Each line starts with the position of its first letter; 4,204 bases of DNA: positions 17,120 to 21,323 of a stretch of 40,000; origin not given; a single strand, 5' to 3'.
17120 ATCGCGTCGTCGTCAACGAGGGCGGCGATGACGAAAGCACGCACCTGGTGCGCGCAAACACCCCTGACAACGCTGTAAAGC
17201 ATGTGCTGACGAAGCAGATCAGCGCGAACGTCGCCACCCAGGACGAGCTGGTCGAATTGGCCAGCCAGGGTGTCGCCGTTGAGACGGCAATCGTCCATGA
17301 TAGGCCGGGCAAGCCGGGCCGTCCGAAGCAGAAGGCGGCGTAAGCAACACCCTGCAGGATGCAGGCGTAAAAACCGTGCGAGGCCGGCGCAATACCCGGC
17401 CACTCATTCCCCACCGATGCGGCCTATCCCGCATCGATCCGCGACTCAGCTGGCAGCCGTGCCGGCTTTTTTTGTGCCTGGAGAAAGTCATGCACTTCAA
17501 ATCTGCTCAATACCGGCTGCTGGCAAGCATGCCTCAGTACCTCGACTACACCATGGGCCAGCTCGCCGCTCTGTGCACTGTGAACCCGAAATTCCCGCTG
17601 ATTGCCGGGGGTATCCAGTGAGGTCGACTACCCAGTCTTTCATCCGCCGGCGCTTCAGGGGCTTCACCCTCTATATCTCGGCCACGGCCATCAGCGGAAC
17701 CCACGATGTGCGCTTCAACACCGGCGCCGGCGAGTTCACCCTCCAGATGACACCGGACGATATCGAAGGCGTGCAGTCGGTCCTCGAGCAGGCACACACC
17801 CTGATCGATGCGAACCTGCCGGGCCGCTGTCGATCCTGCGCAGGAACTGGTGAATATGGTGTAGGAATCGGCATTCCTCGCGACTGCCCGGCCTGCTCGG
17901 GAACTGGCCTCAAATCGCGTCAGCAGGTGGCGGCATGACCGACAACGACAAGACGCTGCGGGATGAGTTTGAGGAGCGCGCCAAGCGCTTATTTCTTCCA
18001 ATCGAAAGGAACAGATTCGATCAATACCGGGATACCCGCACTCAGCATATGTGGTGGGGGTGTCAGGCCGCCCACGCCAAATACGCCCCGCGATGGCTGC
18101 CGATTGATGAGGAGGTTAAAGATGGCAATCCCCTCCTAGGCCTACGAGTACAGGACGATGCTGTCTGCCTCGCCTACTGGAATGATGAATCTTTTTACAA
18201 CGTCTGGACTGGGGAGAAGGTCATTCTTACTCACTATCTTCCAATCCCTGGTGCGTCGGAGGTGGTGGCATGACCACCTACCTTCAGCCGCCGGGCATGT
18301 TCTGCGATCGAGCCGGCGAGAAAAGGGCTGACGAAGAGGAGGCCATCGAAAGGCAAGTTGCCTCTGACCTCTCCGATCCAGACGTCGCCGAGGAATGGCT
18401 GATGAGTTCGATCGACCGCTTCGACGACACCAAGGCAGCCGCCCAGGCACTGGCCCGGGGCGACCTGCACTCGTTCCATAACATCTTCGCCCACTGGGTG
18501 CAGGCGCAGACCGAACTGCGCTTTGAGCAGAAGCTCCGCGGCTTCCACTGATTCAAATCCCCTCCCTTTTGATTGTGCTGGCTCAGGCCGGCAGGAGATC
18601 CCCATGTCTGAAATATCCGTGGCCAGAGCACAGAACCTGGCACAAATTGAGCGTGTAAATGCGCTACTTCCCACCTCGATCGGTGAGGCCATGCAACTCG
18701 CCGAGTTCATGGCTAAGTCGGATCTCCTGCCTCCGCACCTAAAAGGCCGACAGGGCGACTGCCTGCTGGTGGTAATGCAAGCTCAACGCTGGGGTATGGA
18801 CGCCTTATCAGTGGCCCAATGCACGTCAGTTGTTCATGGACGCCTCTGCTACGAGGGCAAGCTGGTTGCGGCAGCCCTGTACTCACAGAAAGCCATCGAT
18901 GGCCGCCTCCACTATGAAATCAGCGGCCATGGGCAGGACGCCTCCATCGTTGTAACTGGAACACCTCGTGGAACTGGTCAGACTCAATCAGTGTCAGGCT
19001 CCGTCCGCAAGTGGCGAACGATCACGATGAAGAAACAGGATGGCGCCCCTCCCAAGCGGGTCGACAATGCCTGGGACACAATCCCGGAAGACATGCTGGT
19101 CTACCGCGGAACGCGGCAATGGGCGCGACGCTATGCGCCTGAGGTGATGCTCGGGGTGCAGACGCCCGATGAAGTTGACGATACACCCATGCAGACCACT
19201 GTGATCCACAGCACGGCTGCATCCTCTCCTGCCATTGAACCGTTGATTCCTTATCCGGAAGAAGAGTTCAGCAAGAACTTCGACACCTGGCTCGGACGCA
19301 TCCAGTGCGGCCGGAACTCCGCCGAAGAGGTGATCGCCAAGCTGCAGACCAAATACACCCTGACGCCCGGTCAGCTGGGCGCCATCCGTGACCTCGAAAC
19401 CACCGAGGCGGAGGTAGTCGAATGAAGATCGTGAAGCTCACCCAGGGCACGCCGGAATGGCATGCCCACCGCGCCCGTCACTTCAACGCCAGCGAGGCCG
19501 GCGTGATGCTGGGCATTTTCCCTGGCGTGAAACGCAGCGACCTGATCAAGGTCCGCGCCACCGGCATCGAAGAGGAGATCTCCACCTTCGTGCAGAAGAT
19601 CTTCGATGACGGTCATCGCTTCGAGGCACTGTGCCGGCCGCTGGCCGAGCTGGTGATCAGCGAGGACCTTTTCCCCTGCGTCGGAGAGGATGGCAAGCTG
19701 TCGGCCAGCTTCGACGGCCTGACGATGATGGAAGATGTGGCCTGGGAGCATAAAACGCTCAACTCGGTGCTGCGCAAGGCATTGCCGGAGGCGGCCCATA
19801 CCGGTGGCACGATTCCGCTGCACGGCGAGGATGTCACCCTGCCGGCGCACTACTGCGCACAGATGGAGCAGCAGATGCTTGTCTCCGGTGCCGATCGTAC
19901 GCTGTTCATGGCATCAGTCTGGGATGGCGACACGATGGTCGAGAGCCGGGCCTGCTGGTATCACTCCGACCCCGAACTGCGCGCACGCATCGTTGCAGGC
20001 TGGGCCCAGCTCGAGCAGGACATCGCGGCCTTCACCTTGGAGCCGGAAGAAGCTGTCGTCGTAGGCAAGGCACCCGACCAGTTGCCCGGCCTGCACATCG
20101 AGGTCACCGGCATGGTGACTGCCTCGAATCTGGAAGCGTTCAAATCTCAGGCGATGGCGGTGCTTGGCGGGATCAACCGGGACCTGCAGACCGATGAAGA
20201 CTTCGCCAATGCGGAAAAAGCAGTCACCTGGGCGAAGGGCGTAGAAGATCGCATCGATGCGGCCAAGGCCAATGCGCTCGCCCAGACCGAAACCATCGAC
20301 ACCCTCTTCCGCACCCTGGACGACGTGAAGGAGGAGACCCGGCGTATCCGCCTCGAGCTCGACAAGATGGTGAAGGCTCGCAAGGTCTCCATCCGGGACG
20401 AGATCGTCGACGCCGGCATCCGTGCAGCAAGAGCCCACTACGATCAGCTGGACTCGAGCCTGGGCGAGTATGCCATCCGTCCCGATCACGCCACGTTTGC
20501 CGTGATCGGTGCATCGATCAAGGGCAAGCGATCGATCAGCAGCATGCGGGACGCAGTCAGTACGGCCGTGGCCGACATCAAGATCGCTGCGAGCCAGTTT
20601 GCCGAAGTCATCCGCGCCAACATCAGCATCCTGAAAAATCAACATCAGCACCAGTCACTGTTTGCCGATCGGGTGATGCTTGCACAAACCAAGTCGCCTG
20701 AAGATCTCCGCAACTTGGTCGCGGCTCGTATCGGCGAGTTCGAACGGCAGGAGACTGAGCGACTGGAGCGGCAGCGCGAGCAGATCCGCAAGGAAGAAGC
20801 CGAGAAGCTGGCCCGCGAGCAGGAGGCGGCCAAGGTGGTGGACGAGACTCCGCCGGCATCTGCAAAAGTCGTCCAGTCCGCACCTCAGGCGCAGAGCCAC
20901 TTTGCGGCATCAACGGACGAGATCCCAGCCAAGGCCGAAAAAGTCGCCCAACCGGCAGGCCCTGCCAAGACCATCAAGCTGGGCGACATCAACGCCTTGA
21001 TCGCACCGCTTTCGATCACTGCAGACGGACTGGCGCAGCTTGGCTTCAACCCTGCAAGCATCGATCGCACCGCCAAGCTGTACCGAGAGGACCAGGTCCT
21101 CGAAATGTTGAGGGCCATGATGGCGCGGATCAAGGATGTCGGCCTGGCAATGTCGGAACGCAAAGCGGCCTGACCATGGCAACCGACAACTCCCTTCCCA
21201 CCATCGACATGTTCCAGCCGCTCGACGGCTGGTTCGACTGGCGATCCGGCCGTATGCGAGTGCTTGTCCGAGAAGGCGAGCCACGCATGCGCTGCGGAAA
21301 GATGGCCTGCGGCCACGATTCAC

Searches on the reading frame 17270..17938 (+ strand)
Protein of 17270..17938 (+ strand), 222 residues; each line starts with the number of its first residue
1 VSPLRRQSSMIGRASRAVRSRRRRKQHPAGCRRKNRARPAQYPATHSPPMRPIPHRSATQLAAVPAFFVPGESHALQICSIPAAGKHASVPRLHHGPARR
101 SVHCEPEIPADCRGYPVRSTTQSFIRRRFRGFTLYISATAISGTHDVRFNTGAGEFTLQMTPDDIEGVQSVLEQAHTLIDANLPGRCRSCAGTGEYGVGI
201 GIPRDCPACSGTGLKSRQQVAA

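Call 8: search_protein_families(library=pfam, proteins=[window:17270-17938:+], max_evalue=0.01)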
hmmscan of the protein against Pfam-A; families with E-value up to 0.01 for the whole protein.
window:17270-17938:+ (222 aa): 1 family
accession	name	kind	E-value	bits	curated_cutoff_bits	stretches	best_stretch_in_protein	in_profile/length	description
PF15777.11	Anti-TRAP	-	0.0085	16.5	32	0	183-214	9-41/59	Tryptophan RNA-binding attenuator protein inhibitory protein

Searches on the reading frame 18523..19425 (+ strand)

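Call 8: search_protein_families(library=pfam, proteins=[window:18523-19425:+], max_evalue=0.01)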
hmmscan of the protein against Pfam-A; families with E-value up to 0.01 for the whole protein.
window:18523-19425:+ (300 aa): 1 family
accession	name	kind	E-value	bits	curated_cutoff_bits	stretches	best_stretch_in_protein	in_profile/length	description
PF03837.19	RecT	-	2.2e-08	34.3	24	1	171-220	143-192/198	RecT family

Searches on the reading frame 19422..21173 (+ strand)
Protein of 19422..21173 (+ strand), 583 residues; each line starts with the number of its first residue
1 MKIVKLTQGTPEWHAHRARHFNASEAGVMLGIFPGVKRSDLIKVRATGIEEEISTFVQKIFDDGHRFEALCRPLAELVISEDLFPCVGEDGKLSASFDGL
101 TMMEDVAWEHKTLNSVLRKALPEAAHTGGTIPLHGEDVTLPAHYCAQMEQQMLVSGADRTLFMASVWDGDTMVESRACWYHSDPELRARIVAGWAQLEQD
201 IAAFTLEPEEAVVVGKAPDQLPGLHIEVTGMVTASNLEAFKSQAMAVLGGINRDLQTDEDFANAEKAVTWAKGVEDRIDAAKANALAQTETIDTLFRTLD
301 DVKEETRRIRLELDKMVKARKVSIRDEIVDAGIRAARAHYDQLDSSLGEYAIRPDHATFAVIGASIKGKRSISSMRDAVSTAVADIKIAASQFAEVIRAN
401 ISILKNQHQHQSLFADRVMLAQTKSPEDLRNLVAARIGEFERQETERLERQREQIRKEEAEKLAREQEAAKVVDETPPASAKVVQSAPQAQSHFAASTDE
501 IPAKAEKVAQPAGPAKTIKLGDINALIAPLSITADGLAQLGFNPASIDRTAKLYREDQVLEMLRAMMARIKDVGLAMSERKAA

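Call 8: search_protein_families(library=pfam, proteins=[window:19422-21173:+], max_evalue=0.01)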
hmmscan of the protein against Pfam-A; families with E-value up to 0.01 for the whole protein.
window:19422-21173:+ (583 aa): 1 family
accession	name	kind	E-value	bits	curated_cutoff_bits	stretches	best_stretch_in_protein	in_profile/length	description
PF09588.16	YqaJ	-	0.00083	20.1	22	1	12-157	1-149/150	YqaJ-like viral recombinase domain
